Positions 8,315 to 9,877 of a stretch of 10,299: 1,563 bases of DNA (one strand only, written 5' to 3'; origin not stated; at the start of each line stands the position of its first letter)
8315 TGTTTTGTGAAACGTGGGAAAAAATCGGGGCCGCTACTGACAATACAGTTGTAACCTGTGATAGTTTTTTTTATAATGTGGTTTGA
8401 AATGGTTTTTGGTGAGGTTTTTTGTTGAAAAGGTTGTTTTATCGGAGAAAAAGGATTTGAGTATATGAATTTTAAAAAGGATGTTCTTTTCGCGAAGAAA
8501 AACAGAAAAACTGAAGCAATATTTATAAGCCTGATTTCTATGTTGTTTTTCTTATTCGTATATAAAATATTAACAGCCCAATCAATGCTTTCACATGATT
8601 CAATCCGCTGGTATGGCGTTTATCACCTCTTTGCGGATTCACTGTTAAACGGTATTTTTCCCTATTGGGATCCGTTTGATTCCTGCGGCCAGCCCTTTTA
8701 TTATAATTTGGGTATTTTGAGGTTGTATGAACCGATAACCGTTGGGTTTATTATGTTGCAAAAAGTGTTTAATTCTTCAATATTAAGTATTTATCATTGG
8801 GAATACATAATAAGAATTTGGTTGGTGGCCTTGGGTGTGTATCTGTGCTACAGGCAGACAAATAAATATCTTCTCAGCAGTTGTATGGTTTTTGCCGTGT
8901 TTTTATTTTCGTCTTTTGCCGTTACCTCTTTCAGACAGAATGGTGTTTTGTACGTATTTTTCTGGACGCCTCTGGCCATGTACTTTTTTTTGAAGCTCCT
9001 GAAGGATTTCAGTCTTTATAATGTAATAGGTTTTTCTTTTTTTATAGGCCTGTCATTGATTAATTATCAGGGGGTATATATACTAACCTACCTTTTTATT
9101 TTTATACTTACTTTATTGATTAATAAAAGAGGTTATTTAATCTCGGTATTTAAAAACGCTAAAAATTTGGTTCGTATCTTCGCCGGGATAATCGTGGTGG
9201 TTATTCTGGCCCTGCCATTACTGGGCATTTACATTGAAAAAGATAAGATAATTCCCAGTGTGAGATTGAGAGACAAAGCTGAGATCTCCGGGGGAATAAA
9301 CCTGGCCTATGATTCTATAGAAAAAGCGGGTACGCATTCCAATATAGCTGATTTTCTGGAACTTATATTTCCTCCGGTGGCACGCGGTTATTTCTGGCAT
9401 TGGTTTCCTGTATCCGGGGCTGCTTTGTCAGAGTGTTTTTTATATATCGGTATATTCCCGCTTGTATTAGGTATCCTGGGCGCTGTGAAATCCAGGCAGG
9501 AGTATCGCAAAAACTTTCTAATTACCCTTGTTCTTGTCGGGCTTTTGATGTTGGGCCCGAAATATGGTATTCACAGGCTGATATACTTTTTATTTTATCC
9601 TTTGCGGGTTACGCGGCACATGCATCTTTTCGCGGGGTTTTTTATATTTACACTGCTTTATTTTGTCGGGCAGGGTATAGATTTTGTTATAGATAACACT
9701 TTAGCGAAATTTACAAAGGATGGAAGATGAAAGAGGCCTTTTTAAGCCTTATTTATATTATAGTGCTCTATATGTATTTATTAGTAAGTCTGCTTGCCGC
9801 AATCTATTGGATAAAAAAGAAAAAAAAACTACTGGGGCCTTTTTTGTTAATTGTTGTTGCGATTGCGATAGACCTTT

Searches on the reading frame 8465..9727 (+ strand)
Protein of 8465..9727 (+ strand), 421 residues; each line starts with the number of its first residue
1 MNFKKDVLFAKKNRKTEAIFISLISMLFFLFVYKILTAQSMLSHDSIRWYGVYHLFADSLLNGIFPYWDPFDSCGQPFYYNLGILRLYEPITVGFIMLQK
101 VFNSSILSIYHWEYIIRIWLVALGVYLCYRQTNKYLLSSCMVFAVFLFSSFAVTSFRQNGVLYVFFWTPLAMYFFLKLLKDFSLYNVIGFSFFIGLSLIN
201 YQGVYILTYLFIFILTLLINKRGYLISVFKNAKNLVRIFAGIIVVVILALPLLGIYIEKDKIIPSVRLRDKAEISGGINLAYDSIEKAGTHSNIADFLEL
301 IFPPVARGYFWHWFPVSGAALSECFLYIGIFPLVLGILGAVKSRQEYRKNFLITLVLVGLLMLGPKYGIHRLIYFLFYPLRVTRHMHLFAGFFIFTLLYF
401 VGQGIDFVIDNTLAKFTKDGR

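Call 3: search_protein_families(library=ncbifam, proteins=[window:8465-9727:+], max_evalue=0.1)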
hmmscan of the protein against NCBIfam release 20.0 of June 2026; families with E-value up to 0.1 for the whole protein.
window:8465-9727:+ (421 aa): 0 families

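Call 4: search_protein_families(library=pfam, proteins=[window:8465-9727:+], max_evalue=0.1)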
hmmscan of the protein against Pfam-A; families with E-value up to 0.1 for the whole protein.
window:8465-9727:+ (421 aa): 0 families
